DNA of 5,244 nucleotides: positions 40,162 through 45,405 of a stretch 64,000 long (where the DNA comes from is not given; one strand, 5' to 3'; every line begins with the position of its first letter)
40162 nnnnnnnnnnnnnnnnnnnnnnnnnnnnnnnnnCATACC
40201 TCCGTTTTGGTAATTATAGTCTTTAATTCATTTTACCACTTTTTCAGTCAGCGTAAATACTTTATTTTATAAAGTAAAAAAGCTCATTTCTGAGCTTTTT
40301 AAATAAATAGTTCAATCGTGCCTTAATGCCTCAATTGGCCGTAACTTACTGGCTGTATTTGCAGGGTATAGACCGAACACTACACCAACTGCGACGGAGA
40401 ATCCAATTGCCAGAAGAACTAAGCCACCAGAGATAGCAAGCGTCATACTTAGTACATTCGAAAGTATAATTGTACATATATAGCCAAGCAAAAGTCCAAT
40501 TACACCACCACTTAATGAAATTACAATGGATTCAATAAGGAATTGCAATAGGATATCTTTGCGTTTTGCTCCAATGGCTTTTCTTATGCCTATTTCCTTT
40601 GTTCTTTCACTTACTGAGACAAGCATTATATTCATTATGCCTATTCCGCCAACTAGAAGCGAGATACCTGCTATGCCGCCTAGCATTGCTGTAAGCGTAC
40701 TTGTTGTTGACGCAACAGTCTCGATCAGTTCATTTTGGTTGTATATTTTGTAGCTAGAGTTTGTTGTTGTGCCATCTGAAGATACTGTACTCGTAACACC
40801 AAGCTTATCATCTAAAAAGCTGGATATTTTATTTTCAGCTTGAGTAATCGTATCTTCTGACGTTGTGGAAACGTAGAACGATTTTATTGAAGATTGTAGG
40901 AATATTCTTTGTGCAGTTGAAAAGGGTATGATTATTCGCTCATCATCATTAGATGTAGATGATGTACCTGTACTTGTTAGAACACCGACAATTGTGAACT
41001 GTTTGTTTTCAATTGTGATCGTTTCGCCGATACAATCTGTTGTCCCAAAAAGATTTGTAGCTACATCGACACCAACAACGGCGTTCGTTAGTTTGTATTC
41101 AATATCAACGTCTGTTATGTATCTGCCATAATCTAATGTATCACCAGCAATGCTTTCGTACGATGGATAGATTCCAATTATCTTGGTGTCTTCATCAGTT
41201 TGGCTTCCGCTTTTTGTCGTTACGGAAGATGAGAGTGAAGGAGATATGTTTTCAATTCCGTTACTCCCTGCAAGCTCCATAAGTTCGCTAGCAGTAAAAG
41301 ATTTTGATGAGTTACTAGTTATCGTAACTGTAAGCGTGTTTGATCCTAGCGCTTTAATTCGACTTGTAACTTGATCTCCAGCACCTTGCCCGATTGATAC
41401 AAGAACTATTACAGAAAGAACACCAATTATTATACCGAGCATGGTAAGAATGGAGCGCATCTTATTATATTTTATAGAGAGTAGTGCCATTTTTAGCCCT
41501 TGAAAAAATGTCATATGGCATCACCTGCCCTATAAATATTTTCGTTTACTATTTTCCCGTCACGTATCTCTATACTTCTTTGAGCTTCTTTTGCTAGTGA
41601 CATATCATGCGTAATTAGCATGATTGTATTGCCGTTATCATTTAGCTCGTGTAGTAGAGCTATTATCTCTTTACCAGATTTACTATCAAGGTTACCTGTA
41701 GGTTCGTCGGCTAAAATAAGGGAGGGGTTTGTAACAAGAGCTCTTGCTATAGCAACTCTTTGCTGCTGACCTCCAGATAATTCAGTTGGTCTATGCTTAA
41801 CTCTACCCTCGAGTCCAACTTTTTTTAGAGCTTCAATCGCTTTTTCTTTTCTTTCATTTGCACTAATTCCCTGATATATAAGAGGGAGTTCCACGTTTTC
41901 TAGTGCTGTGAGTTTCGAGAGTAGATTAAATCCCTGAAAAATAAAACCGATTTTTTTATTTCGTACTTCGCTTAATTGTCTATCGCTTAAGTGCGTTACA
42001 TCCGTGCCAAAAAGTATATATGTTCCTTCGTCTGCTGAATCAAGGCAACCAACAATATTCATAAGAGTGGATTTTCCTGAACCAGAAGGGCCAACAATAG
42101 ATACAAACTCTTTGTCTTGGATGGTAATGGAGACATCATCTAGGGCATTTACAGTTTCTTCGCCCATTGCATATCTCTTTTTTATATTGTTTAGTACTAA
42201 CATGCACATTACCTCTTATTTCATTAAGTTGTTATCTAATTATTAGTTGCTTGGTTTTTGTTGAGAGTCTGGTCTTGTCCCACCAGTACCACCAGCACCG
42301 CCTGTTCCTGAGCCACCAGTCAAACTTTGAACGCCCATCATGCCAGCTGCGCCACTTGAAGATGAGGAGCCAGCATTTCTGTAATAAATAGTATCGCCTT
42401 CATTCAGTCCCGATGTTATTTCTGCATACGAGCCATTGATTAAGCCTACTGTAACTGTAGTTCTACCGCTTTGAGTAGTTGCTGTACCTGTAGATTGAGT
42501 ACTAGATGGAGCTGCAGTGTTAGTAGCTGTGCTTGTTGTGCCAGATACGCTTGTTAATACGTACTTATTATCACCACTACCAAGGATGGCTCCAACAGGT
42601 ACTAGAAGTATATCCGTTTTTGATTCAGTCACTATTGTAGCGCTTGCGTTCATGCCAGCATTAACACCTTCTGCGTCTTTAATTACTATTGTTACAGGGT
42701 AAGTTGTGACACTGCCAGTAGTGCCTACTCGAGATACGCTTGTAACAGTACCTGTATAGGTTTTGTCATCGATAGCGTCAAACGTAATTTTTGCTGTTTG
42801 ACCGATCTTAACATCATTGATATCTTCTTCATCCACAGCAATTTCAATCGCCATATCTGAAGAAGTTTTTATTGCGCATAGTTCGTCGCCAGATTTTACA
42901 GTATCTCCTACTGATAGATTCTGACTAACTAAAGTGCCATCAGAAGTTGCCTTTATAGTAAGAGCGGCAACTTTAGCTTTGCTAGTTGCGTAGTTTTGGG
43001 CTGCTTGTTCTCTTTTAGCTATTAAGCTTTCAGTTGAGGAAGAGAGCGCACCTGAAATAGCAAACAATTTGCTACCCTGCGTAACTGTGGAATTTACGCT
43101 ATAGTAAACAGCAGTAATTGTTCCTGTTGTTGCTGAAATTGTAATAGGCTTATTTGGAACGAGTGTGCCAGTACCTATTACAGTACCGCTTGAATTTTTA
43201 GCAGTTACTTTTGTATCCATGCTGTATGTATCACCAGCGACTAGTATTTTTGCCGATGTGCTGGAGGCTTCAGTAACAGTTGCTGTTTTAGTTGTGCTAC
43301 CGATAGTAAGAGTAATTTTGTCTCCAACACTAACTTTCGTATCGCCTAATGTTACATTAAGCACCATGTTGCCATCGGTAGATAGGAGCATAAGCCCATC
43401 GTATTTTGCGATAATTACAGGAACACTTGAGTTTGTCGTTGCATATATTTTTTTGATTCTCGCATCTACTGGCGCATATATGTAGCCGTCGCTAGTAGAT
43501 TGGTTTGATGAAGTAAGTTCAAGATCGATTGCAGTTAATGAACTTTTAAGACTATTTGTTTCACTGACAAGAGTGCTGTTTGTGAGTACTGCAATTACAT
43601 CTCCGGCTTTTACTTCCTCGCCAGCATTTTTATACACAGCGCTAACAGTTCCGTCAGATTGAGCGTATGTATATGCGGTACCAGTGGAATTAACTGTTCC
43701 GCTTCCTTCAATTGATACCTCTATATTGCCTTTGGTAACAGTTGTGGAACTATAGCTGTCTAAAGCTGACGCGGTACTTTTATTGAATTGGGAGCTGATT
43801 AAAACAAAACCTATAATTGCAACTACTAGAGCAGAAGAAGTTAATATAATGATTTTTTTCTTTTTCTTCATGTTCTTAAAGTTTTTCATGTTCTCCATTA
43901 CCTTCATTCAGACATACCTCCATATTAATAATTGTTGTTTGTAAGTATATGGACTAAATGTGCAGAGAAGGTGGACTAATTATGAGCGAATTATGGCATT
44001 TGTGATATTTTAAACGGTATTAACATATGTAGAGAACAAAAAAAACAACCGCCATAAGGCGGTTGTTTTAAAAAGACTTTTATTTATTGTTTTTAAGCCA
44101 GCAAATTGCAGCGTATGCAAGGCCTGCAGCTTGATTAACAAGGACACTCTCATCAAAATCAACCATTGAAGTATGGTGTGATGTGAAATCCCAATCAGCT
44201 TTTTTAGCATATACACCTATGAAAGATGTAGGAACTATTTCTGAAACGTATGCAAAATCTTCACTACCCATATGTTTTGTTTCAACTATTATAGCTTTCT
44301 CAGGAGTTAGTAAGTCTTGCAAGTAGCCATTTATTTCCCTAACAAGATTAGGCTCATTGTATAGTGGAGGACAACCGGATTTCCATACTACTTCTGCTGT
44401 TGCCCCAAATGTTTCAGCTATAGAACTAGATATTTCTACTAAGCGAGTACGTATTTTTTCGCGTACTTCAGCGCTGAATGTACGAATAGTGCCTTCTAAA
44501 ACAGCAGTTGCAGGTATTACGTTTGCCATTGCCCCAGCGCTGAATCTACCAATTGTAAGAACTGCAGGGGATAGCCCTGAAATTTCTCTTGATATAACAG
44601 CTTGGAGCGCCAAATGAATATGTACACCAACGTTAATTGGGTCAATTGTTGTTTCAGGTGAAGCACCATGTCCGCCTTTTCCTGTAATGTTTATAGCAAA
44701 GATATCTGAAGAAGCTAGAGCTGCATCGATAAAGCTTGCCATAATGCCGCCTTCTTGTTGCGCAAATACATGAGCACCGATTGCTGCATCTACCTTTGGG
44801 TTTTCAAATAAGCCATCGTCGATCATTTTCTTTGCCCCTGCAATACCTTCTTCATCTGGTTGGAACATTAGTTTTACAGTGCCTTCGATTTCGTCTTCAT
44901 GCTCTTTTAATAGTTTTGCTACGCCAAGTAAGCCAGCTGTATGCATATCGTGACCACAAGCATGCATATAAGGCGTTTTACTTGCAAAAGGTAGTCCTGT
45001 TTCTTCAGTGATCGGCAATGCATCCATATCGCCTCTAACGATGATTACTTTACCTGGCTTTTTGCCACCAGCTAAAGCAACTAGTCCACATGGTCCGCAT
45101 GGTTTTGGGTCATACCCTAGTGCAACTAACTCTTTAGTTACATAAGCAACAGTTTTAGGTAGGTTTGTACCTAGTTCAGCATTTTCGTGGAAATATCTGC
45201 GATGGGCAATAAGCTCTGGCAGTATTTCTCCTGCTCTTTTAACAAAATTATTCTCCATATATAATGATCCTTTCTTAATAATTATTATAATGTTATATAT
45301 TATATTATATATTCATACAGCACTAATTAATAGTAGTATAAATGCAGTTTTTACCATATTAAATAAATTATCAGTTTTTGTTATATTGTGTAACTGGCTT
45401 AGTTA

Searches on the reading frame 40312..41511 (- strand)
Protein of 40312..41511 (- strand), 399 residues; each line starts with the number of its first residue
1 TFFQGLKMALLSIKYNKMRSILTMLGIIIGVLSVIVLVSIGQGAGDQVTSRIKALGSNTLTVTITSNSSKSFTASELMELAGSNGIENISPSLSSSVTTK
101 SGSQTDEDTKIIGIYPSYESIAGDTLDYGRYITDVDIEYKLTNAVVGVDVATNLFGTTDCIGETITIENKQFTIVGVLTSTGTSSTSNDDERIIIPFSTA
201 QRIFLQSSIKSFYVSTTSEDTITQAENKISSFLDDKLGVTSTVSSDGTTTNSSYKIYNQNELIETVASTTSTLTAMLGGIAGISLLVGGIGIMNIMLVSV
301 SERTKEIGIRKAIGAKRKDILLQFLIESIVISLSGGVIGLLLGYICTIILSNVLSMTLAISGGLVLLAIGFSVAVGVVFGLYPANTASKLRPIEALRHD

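Call 21: search_protein_families(library=pfam, proteins=[window:40312-41511:-], max_evalue=0.0001)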
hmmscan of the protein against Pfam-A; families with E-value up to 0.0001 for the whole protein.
window:40312-41511:- (399 aa): 2 families
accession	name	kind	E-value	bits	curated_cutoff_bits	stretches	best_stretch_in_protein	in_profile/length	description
PF12704.14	MacB_PCD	-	1.9e-40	139.8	27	1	20-230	1-205/207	MacB-like periplasmic core domain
PF02687.27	FtsX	-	1.9e-22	80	25.5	1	280-390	3-118/120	FtsX-like permease C-terminal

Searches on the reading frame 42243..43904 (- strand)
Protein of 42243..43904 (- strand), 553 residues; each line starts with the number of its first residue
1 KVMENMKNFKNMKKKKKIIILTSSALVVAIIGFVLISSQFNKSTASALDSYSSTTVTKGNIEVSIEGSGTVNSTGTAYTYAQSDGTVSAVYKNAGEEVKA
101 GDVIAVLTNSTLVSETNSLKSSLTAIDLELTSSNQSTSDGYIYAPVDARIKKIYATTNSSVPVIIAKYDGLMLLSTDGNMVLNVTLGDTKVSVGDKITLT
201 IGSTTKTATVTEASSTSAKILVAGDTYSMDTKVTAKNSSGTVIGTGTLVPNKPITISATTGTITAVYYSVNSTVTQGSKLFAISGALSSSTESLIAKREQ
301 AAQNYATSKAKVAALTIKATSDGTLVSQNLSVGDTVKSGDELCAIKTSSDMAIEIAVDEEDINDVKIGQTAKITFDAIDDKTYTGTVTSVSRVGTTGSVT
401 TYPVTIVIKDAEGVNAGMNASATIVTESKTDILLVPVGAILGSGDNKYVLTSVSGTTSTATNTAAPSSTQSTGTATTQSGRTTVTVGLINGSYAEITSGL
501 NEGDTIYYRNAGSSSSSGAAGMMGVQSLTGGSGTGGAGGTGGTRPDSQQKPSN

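Call 21: search_protein_families(library=pfam, proteins=[window:42243-43904:-], max_evalue=0.0001)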
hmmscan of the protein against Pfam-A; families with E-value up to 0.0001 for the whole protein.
window:42243-43904:- (553 aa): 4 families
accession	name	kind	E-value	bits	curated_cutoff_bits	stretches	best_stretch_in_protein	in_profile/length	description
PF16576.10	HlyD_D23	-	1.3e-18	67.5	30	1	305-391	99-185/214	Barrel-sandwich domain of CusB or HlyD membrane-fusion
PF13437.12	HlyD_3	-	5e-16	59.8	22.2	1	316-411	1-96/106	HlyD family secretion protein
PF13533.13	Biotin_lipoyl_2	-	1.9e-08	34.3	29.8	0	82-108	6-32/32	Biotin-lipoyl like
PF00364.28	Biotin_lipoyl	-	2.6e-08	34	22.1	0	81-107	47-73/73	Biotin-requiring enzyme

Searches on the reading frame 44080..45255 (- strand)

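Call 52: search_protein_families(library=pfam, proteins=[window:44080-45255:-], max_evalue=0.00001)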
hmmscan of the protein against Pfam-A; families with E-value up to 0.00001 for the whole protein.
window:44080-45255:- (391 aa): 2 families
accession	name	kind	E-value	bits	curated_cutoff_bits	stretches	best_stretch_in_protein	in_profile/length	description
PF01546.33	Peptidase_M20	-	5.2e-37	128.2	24.6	1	73-380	2-201/206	Peptidase family M20/M25/M40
PF07687.19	M20_dimer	-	9.4e-10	38.9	21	1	187-279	10-102/107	Peptidase dimerisation domain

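Call 55: search_protein_families(library=ncbifam, proteins=[window:44080-45255:-], max_evalue=1e-10)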
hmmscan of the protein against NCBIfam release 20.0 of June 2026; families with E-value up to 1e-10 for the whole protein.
window:44080-45255:- (391 aa): 4 families
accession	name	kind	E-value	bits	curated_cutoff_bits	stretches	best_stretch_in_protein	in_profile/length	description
NF040868.1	carboxypep_CpsA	equivalog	1.1e-93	314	500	1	2-384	2-387/391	carboxypeptidase CpsA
TIGR01891.1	amidohydrolases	subfamily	1.6e-90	303.9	153.75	1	16-372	2-363/366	amidohydrolase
NF038260.1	ectoine_DoeB_2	equivalog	7e-75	252.3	550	1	16-373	9-366/378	N(2)-acetyl-L-2,4-diaminobutanoate deacetylase DoeB2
TIGR01910.1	DapE-ArgE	subfamily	5.5e-11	42.3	217.6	1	106-309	110-312/373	ArgE/DapE family deacylase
